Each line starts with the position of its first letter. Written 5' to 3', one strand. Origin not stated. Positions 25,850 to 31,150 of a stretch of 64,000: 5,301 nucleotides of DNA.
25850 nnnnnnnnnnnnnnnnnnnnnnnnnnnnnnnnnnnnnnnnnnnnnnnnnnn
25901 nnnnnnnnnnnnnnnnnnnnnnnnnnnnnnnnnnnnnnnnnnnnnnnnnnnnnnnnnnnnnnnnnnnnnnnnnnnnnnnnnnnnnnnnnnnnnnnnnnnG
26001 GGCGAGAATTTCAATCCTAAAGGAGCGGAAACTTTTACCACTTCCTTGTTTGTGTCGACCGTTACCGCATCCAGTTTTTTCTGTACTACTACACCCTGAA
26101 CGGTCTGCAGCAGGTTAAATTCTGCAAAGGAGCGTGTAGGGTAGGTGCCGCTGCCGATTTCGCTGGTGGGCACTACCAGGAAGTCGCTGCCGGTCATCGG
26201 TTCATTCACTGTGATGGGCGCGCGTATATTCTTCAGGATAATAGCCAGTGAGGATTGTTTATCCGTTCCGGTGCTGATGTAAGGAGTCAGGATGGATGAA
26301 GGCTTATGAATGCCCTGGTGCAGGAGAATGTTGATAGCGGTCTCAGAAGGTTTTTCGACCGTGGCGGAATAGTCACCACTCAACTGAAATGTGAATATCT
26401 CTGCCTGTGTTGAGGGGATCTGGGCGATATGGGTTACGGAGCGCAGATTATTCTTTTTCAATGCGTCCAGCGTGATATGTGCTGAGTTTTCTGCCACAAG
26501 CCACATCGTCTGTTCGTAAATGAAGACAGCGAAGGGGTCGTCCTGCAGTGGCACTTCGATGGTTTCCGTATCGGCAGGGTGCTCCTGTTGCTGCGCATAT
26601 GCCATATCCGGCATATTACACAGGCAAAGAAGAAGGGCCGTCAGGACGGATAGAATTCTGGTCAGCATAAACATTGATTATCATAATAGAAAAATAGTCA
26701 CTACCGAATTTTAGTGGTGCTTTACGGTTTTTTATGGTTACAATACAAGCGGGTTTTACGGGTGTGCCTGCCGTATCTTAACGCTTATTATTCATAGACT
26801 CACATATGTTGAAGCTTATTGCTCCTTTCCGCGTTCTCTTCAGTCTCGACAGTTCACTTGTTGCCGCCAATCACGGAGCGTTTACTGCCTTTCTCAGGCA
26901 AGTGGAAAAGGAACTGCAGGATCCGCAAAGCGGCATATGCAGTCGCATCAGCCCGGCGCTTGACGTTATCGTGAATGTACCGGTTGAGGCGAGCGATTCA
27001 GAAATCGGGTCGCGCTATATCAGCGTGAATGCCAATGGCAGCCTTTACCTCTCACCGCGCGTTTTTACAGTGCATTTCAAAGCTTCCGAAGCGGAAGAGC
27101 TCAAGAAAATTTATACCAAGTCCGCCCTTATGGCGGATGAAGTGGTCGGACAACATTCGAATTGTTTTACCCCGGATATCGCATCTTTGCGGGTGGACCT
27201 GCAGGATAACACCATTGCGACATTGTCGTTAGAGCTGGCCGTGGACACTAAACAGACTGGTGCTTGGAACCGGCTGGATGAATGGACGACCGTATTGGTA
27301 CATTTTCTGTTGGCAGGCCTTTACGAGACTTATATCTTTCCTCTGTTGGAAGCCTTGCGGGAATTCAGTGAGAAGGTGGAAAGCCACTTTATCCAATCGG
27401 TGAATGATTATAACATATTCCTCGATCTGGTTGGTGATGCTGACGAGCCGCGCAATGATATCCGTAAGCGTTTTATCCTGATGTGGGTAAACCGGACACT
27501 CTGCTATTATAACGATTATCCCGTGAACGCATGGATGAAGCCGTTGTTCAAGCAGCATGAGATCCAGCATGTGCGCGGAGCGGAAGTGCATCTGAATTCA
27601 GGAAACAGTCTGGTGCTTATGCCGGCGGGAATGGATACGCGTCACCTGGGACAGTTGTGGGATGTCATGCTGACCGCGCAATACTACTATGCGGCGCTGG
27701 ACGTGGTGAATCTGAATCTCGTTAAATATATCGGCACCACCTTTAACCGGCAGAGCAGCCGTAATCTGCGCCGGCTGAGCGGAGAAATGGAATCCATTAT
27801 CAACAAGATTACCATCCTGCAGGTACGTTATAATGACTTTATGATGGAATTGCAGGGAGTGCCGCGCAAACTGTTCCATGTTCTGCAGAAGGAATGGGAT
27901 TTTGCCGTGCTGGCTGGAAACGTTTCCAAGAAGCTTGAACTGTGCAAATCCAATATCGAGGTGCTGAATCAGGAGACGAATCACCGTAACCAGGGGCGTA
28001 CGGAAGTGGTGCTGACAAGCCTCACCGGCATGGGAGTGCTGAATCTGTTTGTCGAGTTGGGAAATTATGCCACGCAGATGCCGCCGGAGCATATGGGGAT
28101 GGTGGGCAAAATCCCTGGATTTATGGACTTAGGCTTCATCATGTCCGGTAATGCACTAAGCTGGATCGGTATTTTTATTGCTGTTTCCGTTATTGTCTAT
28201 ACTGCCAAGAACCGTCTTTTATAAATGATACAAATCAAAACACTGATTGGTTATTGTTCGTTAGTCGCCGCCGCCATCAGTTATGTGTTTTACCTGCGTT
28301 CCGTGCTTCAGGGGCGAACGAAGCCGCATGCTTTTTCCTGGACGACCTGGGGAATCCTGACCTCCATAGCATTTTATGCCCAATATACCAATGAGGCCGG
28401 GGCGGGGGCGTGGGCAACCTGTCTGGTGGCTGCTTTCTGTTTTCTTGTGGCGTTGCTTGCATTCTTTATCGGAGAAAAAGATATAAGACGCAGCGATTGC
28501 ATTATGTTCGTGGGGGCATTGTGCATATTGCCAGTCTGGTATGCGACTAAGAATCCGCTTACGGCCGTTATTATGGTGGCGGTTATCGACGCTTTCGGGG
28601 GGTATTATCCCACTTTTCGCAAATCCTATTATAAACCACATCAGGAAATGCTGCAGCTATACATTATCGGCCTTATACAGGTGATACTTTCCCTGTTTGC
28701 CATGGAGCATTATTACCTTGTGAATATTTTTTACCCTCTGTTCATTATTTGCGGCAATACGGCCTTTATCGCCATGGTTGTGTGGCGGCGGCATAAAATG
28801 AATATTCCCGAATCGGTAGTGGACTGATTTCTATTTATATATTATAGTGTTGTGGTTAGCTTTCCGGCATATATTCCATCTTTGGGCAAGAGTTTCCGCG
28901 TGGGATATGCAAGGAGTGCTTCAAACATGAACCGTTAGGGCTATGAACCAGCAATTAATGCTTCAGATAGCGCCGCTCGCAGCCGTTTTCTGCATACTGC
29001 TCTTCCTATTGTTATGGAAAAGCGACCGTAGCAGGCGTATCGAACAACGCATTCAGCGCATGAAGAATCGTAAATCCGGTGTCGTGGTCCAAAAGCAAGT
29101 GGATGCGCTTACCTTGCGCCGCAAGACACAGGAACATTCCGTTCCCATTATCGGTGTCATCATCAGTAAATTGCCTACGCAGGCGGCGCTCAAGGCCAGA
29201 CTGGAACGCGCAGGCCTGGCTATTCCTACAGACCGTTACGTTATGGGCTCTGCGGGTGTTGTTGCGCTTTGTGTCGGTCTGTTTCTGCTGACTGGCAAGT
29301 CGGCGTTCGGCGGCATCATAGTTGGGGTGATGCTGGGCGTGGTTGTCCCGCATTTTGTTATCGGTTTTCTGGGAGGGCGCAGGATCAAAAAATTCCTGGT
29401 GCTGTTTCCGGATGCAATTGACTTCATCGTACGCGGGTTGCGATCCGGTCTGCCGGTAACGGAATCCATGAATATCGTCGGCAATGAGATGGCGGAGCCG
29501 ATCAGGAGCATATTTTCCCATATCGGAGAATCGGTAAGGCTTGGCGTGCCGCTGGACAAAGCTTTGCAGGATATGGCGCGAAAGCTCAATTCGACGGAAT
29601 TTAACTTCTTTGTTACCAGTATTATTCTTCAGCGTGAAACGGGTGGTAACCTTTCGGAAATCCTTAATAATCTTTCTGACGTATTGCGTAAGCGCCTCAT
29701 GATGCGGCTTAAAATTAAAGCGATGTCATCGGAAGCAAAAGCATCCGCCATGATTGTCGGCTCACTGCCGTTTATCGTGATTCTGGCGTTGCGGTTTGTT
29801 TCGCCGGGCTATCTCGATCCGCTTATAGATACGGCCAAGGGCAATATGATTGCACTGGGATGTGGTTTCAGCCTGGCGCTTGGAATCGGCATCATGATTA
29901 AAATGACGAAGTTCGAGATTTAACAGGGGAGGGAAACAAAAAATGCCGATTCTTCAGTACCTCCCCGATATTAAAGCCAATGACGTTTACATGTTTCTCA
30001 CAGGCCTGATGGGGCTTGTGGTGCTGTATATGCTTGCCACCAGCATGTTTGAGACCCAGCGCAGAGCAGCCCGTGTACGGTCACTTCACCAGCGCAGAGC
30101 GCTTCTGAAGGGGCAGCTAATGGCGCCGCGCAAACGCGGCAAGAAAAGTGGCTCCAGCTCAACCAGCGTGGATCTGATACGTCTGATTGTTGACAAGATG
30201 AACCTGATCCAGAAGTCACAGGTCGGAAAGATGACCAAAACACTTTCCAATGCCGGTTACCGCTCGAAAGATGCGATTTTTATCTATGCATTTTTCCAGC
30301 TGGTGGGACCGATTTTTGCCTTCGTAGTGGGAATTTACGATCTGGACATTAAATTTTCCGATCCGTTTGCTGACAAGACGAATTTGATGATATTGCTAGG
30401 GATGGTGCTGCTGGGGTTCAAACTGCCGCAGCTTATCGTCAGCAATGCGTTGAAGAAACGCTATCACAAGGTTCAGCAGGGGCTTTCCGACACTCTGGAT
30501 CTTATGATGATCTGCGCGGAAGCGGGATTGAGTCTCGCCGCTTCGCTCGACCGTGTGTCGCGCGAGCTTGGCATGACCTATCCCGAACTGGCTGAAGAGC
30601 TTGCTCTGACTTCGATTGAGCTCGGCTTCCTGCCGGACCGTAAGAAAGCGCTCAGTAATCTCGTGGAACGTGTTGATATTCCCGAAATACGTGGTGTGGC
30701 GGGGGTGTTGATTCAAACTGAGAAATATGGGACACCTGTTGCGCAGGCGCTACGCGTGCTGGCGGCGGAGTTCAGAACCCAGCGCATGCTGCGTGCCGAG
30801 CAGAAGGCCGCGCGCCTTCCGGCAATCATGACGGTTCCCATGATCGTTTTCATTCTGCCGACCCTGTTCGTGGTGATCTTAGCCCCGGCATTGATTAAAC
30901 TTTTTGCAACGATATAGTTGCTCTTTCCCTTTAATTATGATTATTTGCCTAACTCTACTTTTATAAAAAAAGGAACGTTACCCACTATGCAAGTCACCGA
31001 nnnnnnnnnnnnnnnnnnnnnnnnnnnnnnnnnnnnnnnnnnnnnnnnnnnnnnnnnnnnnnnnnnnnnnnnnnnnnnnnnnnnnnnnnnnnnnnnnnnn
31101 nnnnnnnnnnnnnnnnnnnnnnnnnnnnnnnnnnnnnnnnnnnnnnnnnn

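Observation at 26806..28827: Tightly coupled pair: CorA-like-topology protein plus a 7-TM internally duplicated protein, upstream of tadBC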

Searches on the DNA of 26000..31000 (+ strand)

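Call 70: search_rna_families(source=window, start=26000, end=31000, threshold=evalue, max_evalue=1)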
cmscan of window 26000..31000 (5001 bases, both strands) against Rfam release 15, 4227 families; matches with E-value up to 1: 1.
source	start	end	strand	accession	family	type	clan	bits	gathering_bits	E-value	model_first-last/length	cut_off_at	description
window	30297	30410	+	RF00223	IRES_Bip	Cis-reg; IRES;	-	16.5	40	0.069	1-263/263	no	bip internal ribosome entry site (IRES)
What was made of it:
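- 26675..26805 (.): 131-nt intergenic region between the divergent TPR gene and gene A. This is the presumed promoter region of the A-B unit. No Rfam riboswitch was found (call 70).
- Tried and rejected: Rfam found no riboswitch upstream of A-B (call 70).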

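Call 71: search_rna_families(sources=[L011, L016, L018, L019, L021, L033, L045, L046, L047, L048, L051, L053, L064, L069, L072, L075, L077, L078, L081, L082], threshold=gathering)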
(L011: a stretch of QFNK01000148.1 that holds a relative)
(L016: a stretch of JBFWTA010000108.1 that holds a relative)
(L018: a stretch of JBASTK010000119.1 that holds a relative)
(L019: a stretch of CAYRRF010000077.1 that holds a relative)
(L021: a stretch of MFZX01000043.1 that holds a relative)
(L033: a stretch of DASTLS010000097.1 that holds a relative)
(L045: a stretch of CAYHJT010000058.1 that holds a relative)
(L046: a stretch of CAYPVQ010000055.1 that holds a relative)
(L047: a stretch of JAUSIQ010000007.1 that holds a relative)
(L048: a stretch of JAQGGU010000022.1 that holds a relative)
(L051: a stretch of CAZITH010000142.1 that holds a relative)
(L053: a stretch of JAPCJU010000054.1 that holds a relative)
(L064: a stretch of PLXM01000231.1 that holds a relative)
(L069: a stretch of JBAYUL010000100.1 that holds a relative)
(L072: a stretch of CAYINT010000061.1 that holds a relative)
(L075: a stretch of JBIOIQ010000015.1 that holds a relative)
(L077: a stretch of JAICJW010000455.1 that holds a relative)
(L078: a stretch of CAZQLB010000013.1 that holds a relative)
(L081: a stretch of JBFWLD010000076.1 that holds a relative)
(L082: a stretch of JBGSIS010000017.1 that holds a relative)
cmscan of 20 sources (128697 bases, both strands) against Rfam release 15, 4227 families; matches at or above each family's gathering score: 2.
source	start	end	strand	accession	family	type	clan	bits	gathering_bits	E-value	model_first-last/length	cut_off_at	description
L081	7483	7556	+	RF00005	tRNA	Gene; tRNA;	CL00001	60.9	29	2e-10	1-71/71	no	tRNA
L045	508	577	+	RF00005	tRNA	Gene; tRNA;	CL00001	32.2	29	0.016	1-71/71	no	tRNA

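Call 72: search_rna_families(sources=[L006, L007, L008, L009, L012, L017, L024, L028, L029], threshold=gathering)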
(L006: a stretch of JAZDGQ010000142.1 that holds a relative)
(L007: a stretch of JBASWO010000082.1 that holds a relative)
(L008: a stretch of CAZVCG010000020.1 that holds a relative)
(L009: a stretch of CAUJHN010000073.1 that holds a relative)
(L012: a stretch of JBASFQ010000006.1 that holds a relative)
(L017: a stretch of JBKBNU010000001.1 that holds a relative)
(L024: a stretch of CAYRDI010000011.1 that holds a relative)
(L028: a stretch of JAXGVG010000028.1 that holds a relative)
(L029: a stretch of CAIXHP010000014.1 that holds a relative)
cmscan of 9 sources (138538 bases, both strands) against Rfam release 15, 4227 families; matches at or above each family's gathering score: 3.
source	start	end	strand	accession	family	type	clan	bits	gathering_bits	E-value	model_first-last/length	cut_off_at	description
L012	12668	12740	-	RF00005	tRNA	Gene; tRNA;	CL00001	71.5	29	2.6e-13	1-71/71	no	tRNA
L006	4477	4549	-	RF00005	tRNA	Gene; tRNA;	CL00001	62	29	1.1e-10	1-71/71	no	tRNA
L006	11410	11521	+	RF00059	TPP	Cis-reg; riboswitch;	-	60.3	54.3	5.4e-09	1-105/105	no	TPP riboswitch aptamer (THI element)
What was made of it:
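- Tried and rejected: In 29 B loci (calls 71, 72) it found only tRNAs and a TPP riboswitch 2.9 kb downstream of B in L006.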
